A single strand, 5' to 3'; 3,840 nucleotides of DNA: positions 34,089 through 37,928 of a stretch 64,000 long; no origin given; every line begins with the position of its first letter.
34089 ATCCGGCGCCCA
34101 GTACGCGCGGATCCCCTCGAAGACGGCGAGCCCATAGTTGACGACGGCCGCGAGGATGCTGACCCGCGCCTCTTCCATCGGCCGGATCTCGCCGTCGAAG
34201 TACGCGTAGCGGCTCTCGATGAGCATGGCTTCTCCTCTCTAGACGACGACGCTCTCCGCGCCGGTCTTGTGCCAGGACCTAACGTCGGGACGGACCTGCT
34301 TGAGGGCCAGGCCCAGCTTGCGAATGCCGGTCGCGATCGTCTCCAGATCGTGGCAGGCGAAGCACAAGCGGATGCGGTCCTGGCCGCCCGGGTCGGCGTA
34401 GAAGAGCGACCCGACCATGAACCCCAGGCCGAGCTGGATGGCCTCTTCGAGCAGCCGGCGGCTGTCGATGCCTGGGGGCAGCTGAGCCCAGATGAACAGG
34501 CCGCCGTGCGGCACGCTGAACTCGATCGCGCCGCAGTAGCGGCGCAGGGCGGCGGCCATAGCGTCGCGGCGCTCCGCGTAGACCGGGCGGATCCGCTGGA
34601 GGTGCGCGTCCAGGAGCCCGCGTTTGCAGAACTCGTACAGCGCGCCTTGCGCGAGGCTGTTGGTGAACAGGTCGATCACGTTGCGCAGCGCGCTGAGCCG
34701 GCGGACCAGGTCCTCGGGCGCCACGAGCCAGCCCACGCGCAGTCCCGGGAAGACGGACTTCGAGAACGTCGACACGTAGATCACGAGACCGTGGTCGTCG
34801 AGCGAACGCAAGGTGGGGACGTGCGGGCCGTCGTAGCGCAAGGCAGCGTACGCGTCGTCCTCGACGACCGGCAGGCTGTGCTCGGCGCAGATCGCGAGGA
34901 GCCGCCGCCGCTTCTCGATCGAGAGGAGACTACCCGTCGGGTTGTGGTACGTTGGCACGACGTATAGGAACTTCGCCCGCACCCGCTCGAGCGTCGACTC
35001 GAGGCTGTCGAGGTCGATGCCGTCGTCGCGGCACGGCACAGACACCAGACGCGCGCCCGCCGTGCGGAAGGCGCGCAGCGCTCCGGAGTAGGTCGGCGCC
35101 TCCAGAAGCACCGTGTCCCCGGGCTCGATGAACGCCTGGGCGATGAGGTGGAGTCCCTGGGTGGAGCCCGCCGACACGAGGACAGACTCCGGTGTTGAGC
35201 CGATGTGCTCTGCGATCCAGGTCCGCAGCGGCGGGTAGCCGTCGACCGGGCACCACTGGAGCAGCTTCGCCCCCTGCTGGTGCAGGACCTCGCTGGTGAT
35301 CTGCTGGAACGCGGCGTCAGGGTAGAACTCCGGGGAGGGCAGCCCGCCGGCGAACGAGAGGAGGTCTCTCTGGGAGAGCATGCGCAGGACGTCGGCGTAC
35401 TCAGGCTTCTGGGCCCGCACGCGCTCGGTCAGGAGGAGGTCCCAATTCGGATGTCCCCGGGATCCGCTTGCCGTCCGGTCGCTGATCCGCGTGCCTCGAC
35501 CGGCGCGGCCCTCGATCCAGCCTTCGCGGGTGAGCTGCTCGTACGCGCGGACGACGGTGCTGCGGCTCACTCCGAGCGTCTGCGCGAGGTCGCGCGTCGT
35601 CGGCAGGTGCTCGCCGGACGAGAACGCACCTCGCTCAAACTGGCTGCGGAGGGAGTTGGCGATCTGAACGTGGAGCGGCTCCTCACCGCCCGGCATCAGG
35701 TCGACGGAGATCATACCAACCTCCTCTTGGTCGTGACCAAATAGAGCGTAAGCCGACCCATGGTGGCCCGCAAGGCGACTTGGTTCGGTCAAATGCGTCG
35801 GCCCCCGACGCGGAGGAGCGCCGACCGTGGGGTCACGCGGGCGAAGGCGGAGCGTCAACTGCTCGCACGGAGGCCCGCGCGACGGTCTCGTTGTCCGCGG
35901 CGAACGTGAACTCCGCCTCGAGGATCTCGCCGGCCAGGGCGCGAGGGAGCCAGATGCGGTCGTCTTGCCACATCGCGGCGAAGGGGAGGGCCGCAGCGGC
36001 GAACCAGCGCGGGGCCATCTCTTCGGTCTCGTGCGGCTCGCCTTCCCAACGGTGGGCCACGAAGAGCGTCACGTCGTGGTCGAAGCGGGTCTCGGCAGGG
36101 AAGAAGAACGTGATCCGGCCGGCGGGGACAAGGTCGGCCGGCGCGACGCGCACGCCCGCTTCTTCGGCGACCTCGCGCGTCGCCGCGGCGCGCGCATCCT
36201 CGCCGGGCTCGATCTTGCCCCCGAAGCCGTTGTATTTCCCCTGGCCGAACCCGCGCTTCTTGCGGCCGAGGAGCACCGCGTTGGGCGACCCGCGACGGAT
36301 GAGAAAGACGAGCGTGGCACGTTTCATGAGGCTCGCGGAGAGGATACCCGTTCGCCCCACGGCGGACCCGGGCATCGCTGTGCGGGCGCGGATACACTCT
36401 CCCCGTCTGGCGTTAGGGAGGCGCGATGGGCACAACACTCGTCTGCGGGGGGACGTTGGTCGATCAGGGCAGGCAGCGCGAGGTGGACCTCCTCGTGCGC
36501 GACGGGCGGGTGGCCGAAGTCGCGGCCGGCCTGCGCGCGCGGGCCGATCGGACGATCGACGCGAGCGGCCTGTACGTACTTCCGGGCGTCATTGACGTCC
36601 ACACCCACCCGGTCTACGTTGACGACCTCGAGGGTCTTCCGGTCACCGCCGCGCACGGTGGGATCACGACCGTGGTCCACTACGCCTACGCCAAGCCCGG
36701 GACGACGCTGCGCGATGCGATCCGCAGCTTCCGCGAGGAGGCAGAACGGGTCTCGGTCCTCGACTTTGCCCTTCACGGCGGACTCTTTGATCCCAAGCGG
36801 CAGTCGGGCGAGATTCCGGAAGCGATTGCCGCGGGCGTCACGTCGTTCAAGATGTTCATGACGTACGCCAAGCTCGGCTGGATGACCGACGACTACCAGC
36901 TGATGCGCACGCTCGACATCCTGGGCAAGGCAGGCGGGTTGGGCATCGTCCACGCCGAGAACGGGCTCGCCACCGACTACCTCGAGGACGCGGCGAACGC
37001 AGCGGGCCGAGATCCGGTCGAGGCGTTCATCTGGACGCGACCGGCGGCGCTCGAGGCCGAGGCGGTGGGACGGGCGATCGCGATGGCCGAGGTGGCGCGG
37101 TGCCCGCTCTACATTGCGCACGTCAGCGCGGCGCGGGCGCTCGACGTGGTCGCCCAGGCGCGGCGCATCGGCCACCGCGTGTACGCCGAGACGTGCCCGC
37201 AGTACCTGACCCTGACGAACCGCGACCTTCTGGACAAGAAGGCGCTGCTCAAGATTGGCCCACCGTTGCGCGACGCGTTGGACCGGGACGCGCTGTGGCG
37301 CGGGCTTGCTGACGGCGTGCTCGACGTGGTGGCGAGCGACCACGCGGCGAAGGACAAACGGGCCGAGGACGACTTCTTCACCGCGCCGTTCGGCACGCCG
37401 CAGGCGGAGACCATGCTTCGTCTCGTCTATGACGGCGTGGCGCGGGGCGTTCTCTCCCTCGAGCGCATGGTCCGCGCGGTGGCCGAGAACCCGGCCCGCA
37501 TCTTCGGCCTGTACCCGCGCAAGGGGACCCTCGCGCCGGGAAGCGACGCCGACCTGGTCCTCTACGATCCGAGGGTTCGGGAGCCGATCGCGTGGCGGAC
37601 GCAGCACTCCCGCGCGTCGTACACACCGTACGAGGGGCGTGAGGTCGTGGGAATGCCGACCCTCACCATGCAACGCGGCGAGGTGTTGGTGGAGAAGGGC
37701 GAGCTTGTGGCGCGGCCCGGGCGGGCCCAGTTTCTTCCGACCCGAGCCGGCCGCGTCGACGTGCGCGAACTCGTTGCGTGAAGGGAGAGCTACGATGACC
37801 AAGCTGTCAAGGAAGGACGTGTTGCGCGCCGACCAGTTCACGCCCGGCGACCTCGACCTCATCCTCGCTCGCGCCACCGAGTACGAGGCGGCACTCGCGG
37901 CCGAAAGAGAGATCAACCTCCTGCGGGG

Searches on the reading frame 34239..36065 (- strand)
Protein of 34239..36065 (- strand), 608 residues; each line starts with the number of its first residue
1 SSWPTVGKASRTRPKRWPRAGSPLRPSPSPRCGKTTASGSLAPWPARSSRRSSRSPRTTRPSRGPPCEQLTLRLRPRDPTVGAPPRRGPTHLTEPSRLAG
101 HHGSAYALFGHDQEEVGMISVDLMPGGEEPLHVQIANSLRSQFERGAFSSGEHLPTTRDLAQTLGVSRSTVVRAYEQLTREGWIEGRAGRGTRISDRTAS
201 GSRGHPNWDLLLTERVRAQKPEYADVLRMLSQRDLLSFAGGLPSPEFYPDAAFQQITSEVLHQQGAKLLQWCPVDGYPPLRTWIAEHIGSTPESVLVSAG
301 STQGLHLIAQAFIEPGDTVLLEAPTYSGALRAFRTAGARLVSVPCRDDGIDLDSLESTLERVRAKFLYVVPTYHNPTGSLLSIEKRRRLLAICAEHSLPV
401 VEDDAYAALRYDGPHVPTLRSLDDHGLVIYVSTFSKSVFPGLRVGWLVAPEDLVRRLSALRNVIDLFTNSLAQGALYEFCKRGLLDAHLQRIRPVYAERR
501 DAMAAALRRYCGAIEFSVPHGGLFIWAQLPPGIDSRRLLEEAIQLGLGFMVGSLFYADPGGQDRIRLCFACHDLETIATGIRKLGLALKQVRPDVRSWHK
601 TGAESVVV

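Call 66: search_protein_families(library=pfam, proteins=[window:34239-36065:-], max_evalue=0.00001)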
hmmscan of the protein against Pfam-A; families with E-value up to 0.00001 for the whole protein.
window:34239-36065:- (608 aa): 4 families
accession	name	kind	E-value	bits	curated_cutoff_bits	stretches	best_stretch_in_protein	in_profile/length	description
PF00155.27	Aminotran_1_2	-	1.1e-41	143.6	19.7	1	258-583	28-360/361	Aminotransferase class I and II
PF12897.13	Asp_aminotransf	-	1.4e-15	57.5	27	1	265-533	59-353/421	Aspartate amino-transferase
PF00392.27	GntR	-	4.1e-15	55.6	27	1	133-194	3-64/64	Bacterial regulatory proteins, gntR family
PF13545.12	HTH_Crp_2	-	9.9e-10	38.7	27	1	154-198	21-65/70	Crp-like helix-turn-helix domain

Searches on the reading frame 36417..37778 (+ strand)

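Call 66: search_protein_families(library=pfam, proteins=[window:36417-37778:+], max_evalue=0.00001)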
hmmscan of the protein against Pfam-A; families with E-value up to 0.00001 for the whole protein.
window:36417-37778:+ (454 aa): 2 families
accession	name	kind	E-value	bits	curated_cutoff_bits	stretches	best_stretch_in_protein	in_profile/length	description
PF01979.26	Amidohydro_1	-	7.6e-17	62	25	1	53-423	1-344/345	Amidohydrolase family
PF07969.17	Amidohydro_3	-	2.5e-16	60.7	29.7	1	342-411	403-472/472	Amidohydrolase family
